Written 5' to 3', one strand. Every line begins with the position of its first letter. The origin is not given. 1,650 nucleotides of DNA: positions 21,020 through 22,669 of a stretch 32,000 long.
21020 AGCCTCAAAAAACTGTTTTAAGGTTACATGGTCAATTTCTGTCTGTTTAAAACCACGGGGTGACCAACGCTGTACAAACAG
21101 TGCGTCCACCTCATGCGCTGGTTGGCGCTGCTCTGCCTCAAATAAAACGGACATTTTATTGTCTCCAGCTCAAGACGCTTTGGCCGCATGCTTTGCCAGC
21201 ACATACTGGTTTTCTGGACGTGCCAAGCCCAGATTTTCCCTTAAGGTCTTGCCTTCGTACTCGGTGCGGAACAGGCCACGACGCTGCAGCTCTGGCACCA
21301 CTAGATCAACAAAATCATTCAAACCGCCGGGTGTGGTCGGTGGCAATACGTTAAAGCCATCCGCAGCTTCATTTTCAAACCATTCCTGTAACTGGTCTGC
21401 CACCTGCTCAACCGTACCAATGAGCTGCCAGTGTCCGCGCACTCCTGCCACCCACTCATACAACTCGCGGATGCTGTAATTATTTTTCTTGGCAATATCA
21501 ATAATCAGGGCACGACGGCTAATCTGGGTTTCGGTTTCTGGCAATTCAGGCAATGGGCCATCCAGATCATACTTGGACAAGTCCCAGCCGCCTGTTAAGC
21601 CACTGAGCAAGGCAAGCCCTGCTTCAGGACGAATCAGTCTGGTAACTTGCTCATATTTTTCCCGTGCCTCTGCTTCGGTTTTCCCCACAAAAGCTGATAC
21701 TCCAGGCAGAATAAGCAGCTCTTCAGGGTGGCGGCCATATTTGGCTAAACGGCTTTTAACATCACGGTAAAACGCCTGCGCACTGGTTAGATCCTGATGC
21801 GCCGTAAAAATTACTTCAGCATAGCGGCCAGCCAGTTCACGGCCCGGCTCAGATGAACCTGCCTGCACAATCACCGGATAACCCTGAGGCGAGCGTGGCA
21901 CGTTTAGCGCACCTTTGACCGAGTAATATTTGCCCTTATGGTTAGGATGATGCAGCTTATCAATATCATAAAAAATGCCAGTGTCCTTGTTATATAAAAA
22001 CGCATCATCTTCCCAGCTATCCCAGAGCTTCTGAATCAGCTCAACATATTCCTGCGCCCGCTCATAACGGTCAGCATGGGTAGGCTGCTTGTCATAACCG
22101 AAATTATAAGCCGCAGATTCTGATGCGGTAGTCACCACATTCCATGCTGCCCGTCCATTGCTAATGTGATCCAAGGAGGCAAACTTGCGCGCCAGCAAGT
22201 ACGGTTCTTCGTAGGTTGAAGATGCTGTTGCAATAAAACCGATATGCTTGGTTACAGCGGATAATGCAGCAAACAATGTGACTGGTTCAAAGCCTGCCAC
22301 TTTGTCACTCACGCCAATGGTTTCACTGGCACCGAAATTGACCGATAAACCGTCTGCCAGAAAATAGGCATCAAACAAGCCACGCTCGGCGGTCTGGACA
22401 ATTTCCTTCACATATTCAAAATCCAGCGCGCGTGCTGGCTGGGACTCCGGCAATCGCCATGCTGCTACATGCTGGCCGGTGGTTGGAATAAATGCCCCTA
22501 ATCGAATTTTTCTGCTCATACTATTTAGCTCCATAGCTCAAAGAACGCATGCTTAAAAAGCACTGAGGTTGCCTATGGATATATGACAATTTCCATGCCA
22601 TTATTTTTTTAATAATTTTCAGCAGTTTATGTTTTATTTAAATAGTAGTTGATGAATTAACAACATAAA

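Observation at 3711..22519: Near-total removal of Met and Cys from ~2,800 residues of island-encoded soluble proteins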

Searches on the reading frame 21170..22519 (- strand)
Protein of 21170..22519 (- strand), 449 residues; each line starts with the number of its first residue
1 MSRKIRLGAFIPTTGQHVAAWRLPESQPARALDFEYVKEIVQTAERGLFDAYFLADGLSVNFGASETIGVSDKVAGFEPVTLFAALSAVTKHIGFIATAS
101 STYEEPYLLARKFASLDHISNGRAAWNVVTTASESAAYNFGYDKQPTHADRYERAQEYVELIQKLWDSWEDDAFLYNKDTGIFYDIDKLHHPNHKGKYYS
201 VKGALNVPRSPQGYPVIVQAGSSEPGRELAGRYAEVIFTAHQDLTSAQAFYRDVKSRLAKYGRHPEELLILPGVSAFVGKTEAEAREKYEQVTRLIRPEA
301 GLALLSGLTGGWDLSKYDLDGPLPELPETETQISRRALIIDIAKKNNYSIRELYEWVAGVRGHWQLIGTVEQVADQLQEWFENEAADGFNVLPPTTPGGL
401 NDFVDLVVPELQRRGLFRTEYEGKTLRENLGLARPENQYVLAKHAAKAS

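Call 5: search_protein_families(library=pfam, proteins=[window:21170-22519:-])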
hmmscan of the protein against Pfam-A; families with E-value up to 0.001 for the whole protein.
window:21170-22519:- (449 aa): 1 family
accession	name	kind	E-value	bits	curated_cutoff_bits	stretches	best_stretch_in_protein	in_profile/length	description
PF00296.26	Bac_luciferase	-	2.7e-50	171.9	27.9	1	23-382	11-309/314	Luciferase-like monooxygenase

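Call 6: search_protein_families(library=ncbifam, proteins=[window:21170-22519:-], max_evalue=0.01)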
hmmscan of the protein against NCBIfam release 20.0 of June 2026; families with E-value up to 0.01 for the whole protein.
window:21170-22519:- (449 aa): 19 families
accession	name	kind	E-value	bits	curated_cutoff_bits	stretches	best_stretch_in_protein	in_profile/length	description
TIGR03860.1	FMN_nitrolo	subfamily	5.6e-179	595.4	279.7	1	7-429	1-422/422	NtaA/DmoA family FMN-dependent monooxygenase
TIGR04021.1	LLM_DMSO2_sfnG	equivalog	1.5e-24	87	382.95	1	32-294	25-254/350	dimethylsulfone monooxygenase SfnG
TIGR03612.1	RutA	equivalog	7.8e-22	78.2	498.3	2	7-170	3-159/355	pyrimidine utilization protein A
TIGR03560.1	F420_Rv1855c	subfamily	5.7e-20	72.1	231.4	2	33-188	11-155/227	TIGR03560 family F420-dependent LLM class oxidoreductase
TIGR03565.1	alk_sulf_monoox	equivalog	3.2e-17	62.6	518.2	1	10-288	5-239/346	FMNH2-dependent alkanesulfonate monooxygenase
NF001939.1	PRK00719.1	subfamily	3e-16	59.2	510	1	10-289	5-240/373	alkanesulfonate monooxygenase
TIGR03619.1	F420_Rv2161c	subfamily_domain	1.6e-15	57.4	166.9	1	42-284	5-228/247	TIGR03619 family F420-dependent LLM class oxidoreductase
TIGR03571.1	lucif_BA3436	subfamily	3.4e-09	36.4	303.9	1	4-168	10-155/304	TIGR03571 family LLM class oxidoreductase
TIGR03856.1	F420_MSMEG_2906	subfamily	1.4e-08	34.6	243.7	1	27-167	8-141/249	LLM class F420-dependent oxidoreductase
TIGR03621.1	F420_MSMEG_2516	subfamily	1.3e-05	24.5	213.15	1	67-241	30-177/295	TIGR03621 family F420-dependent LLM class oxidoreductase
TIGR04020.1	seco_metab_LLM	subfamily_domain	3.6e-05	23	244.45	1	79-167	53-138/341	MupA/Atu3671 family FMN-dependent luciferase-like monooxygenase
TIGR04465.1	ArgArg_F420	equivalog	0.00016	20.9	470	1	84-249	101-244/364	F420-dependent hydroxymycolic acid dehydrogenase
TIGR03858.1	LLM_2I7G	subfamily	0.00017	20.7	462.25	1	78-154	57-134/337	Atu2307/SP_0267 family LLM class monooxygenase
TIGR04036.1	LLM_CE1758_fam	subfamily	0.00048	19.1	479.1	1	78-167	59-145/355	CE1758 family FMN-dependent luciferase-like monooxygenase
TIGR03885.1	flavin_revert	hypoth_equivalog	0.00063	19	398.7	1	41-167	19-135/315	TIGR03885 family FMN-dependent LLM class oxidoreductase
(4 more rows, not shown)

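Call 47: search_protein_representatives(protein=window:21170-22519:-)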
Query: 449 residues. Proteins with E-value up to 0.001 (for the whole library): 12835; up to 1e-10: 7124; up to 1e-30: 2018. The best 150 are listed.
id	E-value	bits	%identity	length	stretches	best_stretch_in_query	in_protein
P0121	2.5e-149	514.4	55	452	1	2-443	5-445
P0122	7.4e-146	502.9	53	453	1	3-440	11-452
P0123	2.2e-141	488.2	54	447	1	2-442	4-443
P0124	8.2e-140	483.0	51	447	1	3-439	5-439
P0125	2.7e-136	471.4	50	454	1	3-440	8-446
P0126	5.2e-136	470.5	52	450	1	2-440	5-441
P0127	2.4e-134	465.0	52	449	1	3-437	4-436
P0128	2.0e-132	458.7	49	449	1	3-440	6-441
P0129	4.4e-132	457.5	51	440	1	3-436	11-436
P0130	2.1e-131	455.3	50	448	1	2-442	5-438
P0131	7.5e-131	453.5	50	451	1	4-436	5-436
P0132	9.6e-130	449.8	48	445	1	4-436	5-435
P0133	1.2e-129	449.5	50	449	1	7-436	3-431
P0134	6.5e-129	447.1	50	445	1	3-439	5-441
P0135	3.9e-125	434.6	46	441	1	4-439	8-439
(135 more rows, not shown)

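Call 68: search_solved_structures(query=window:21170-22519:-, max_evalue=1e-10)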
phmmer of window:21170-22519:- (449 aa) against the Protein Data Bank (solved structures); distinct sequences matched with E-value up to 1e-10: 17.
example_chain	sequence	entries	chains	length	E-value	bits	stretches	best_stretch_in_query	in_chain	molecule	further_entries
1tvl_A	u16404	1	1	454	3.8e-114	385.2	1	5-442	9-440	protein YTNJ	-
1yw1_A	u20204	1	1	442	4.2e-114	385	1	5-442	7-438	PROTEIN YTNJ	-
6ask_A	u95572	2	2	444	4.3e-114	385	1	5-442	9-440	Putative monooxygenase MoxC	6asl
7e36_B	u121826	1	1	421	3.4e-101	342.5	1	2-433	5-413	FMN-dependent oxidoreductase (Nitrilotriacetate monooxygenase family)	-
5tlc_A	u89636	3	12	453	6.3e-101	341.6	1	19-436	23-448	Dibenzothiophene desulfurization enzyme A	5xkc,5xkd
3sdo_A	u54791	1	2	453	4e-99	335.7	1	3-441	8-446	Nitrilotriacetate monooxygenase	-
3b9n_A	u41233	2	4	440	4.8e-88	299.2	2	1-319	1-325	Alkane monooxygenase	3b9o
6ak1_A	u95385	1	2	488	4e-86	292.9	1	1-430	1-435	Dimethyl-sulfide monooxygenase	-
6lr1_A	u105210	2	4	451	2.9e-73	250.5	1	7-431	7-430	Hexachlorobenzene oxidative dehalogenase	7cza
5dqp_A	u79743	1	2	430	1.6e-69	238.2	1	3-434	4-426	EDTA monooxygenase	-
5w48_A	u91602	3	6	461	5.1e-68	233.2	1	4-430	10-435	Riboflavin Lyase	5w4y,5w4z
7e36_A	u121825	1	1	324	9.3e-39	136.8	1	38-239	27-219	Alkanesulfonate monooxygenase SsuD/methylene tetrahydromethanopterin reductase-like flavin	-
3rao_A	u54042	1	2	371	3.3e-15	59.2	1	28-298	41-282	Putative Luciferase-like Monooxygenase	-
6sgl_AAA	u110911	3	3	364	1.9e-12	50.1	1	6-172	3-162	Pyrimidine monooxygenase RutA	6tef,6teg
5wan_A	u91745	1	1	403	2e-12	50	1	5-172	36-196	Pyrimidine monooxygenase RutA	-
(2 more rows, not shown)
